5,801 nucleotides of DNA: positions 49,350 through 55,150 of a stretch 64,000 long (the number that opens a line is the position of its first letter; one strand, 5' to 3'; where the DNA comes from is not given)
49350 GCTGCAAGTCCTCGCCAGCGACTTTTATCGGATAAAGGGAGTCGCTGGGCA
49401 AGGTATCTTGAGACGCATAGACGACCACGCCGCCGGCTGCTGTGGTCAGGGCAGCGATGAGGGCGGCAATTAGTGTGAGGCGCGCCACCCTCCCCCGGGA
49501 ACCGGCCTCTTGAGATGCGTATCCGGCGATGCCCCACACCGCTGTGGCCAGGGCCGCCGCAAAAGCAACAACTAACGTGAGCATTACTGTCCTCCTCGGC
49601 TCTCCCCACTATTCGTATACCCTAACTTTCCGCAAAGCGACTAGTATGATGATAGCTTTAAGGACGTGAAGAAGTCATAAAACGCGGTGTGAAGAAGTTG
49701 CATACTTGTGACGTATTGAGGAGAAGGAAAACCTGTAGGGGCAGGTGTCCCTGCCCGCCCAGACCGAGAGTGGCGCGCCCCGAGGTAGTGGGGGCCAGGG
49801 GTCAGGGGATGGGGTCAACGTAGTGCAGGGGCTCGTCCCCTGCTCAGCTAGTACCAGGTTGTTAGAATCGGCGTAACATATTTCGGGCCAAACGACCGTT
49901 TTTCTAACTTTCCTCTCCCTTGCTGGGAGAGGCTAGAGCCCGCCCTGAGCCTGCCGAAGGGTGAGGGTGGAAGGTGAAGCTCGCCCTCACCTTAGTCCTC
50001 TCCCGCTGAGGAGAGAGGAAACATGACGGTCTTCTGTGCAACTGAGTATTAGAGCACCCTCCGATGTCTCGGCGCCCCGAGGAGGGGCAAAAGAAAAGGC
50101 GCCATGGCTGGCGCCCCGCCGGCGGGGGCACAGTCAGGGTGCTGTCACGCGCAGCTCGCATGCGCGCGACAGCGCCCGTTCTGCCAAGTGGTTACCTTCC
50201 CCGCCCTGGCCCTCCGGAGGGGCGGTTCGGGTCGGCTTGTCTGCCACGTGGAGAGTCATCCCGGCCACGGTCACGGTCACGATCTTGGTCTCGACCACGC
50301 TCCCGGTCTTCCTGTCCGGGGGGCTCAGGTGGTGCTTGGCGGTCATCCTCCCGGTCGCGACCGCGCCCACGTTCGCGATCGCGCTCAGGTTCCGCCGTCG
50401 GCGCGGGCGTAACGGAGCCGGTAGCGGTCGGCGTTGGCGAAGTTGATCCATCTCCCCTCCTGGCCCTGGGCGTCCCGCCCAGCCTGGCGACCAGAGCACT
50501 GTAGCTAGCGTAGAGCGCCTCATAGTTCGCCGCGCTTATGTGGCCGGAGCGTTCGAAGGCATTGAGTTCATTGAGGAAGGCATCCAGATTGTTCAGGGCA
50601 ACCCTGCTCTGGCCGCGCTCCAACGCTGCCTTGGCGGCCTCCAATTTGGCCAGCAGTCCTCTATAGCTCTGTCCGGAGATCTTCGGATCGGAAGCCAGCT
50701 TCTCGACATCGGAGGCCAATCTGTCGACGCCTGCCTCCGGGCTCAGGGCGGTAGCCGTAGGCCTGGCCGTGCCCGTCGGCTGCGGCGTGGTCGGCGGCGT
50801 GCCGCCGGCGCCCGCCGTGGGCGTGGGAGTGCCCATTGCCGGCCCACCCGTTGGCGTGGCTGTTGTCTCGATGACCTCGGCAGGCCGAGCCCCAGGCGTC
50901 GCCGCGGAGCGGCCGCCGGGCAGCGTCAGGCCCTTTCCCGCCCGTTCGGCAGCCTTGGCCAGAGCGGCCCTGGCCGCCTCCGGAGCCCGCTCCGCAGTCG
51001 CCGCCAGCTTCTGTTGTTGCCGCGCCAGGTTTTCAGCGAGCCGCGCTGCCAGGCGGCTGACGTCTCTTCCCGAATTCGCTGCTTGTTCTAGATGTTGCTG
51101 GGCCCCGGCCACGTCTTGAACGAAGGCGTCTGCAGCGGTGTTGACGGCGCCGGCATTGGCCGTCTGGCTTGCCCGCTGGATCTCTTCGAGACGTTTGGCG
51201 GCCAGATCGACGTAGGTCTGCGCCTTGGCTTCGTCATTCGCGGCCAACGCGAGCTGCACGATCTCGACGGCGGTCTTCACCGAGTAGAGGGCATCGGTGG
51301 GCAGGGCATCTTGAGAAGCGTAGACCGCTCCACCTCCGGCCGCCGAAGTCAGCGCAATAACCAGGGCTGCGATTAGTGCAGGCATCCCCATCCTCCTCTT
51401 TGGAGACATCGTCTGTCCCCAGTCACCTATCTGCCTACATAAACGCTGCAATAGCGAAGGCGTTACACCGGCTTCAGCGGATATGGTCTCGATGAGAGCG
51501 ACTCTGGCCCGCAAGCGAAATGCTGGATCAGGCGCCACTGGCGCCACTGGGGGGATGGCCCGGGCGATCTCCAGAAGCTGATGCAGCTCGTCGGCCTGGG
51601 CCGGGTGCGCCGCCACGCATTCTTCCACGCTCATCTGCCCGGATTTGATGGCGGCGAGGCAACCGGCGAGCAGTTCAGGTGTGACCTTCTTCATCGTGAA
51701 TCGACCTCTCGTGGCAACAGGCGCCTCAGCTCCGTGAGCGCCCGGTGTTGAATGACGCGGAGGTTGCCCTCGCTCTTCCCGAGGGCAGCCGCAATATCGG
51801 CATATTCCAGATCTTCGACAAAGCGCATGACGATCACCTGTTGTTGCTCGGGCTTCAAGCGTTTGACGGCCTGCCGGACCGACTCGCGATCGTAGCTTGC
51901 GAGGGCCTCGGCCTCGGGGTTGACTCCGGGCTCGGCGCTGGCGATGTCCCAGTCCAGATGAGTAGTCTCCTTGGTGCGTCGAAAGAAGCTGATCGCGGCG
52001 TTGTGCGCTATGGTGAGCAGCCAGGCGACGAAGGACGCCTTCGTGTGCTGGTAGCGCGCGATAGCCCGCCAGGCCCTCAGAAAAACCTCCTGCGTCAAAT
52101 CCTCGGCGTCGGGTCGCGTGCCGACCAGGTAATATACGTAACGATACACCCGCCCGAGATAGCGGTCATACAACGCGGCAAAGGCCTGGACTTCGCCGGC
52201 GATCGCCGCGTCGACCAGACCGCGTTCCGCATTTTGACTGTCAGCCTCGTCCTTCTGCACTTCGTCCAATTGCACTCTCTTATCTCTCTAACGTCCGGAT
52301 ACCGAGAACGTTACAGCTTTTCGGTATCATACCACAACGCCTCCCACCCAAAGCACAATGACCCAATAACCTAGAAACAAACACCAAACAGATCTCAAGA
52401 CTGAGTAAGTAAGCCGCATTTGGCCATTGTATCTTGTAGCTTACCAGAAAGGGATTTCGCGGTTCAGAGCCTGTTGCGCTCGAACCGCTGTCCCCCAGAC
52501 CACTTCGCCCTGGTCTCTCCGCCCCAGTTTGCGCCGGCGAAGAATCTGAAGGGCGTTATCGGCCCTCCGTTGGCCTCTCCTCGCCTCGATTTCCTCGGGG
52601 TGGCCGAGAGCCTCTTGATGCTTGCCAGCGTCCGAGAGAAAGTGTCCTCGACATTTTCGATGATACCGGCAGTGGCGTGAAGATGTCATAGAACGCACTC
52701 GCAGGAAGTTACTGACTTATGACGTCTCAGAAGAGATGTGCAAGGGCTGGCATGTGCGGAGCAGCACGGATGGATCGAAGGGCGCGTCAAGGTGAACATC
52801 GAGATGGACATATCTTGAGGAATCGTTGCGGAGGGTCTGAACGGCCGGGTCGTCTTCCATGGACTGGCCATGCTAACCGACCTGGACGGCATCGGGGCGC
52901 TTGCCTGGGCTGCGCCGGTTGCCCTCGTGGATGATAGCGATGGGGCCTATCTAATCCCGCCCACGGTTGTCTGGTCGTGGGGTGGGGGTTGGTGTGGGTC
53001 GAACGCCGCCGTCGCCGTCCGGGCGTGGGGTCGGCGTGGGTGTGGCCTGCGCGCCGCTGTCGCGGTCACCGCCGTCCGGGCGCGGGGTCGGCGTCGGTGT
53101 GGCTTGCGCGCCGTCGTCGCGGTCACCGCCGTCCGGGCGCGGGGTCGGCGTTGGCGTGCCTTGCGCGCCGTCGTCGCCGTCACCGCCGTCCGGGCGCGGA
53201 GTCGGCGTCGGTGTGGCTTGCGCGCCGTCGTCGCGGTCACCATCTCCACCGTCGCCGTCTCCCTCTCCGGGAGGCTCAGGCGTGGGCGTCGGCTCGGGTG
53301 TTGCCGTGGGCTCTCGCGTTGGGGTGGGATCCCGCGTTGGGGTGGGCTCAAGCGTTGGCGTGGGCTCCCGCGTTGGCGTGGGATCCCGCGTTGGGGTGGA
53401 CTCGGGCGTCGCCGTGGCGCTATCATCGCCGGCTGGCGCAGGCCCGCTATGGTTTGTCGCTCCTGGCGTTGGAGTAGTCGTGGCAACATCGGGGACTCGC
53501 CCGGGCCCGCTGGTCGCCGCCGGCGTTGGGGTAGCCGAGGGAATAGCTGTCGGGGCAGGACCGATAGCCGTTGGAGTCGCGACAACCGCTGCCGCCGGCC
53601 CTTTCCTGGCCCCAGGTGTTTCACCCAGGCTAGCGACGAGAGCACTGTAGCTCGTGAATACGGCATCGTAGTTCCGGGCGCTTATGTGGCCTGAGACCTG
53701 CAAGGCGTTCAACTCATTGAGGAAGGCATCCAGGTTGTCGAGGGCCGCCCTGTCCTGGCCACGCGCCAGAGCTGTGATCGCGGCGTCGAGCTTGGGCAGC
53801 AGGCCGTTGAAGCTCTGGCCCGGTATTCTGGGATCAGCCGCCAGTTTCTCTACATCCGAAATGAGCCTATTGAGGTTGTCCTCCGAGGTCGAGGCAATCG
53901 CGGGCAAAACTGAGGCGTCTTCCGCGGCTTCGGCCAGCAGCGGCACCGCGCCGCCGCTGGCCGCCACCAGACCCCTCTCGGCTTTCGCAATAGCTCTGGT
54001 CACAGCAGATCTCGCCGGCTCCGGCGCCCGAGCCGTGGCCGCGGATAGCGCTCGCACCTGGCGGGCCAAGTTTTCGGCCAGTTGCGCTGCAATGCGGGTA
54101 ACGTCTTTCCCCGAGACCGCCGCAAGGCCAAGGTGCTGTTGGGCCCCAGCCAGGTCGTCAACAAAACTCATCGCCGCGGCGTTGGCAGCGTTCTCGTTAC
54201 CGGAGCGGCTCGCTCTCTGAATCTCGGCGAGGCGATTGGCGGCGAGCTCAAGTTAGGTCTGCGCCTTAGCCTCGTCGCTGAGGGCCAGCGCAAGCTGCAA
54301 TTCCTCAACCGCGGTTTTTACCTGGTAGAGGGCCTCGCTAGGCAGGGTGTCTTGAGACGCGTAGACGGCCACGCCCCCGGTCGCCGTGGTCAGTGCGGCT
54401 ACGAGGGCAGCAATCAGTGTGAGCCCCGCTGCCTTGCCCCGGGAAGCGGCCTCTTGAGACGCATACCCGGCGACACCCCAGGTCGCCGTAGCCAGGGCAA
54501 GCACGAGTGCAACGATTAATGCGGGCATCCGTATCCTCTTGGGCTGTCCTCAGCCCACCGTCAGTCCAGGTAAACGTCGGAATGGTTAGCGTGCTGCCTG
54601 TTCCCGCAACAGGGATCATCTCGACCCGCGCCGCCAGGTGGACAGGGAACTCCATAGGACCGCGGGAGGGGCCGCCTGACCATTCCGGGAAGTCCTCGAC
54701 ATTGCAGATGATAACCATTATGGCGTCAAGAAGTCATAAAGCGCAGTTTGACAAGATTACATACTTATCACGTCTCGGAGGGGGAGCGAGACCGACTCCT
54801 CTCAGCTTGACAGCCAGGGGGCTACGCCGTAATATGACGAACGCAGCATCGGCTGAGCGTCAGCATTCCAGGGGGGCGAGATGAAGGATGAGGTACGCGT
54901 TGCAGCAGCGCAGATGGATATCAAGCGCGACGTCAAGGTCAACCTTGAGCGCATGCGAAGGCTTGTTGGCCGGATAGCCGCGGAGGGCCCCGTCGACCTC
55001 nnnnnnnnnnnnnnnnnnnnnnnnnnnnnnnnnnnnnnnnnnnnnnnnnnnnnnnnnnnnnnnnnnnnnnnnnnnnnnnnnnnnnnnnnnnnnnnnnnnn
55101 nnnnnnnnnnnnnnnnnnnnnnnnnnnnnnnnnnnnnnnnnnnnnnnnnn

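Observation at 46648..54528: ECF sigma / anti-sigma pair embedded in a tandem array of four DUF5667-type paralogues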

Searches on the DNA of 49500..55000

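Call 97: search_rna_families(source=window, start=49500, end=55000, threshold=evalue, max_evalue=1)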
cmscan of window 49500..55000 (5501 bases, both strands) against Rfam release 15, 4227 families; matches with E-value up to 1: 0.
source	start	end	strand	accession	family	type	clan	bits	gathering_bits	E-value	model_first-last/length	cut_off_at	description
